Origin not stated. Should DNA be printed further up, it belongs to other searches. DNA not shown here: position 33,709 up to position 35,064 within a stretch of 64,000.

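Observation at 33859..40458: Three GT9 (LPS-heptosyltransferase family) genes in an archaeal N-glycosylation locus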

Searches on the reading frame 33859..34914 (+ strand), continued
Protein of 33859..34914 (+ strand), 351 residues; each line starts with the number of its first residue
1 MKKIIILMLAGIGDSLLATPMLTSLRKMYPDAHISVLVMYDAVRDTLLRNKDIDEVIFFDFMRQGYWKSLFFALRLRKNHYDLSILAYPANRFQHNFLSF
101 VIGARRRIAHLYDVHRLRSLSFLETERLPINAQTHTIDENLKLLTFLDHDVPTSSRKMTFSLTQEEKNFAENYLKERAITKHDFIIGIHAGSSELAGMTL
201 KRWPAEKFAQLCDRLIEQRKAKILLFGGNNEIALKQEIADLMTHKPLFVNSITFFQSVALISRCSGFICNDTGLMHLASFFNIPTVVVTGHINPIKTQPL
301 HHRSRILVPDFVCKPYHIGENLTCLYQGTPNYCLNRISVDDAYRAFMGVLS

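Call 92: find_encoding_contigs(protein=P0115, flank=10000, max_places=1)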
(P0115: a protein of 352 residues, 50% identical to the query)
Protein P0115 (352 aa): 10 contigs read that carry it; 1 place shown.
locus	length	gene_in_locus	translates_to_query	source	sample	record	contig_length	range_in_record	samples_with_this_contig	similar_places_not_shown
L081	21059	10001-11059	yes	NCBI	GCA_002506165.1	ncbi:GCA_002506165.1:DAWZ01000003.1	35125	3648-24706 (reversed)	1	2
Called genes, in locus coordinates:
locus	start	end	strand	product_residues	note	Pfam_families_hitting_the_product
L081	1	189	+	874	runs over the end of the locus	PF02516:STT3, PF21436:STT3-PglB_core (faint)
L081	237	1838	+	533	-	-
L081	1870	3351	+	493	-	PF10131:PTPS_related (weak)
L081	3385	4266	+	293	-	PF01073:3Beta_HSD, PF01370:Epimerase, PF02719:Polysacc_synt_2, PF04321:RmlD_sub_bind, PF05368:NmrA, PF13460:NAD_binding_10, PF16363:GDP_Man_Dehyd, PF07993:NAD_binding_4, +1 more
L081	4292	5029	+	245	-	PF00535:Glycos_transf_2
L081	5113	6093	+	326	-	PF00953:Glycos_transf_4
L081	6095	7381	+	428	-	PF01943:Polysacc_synt, PF13440:Polysacc_synt_3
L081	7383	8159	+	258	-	PF00535:Glycos_transf_2, PF10111:Glyco_tranf_2_2, PF13641:Glyco_tranf_2_3 (weak)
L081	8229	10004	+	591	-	PF02543:Carbam_trans_N, PF22521:HypF_C_2 (weak), PF16861:Carbam_trans_C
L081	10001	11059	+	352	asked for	PF01075:Glyco_transf_9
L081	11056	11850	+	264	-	PF00535:Glycos_transf_2, PF10111:Glyco_tranf_2_2 (weak), PF13641:Glyco_tranf_2_3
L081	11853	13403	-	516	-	PF13231:PMT_2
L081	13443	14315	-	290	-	PF00535:Glycos_transf_2, PF13641:Glyco_tranf_2_3, PF13506:Glyco_transf_21 (weak), PF13632:Glyco_trans_2_3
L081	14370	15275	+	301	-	PF01075:Glyco_transf_9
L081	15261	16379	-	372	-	PF01075:Glyco_transf_9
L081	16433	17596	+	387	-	PF00534:Glycos_transf_1, PF13692:Glyco_trans_1_4, PF13524:Glyco_trans_1_2 (weak)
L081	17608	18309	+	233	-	PF00535:Glycos_transf_2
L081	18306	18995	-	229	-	PF13489:Methyltransf_23, PF07021:MetW (weak), PF13847:Methyltransf_31, PF08241:Methyltransf_11, PF08242:Methyltransf_12, PF13649:Methyltransf_25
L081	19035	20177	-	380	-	PF13231:PMT_2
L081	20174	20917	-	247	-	PF00535:Glycos_transf_2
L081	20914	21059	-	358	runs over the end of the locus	PF02350:Epimerase_2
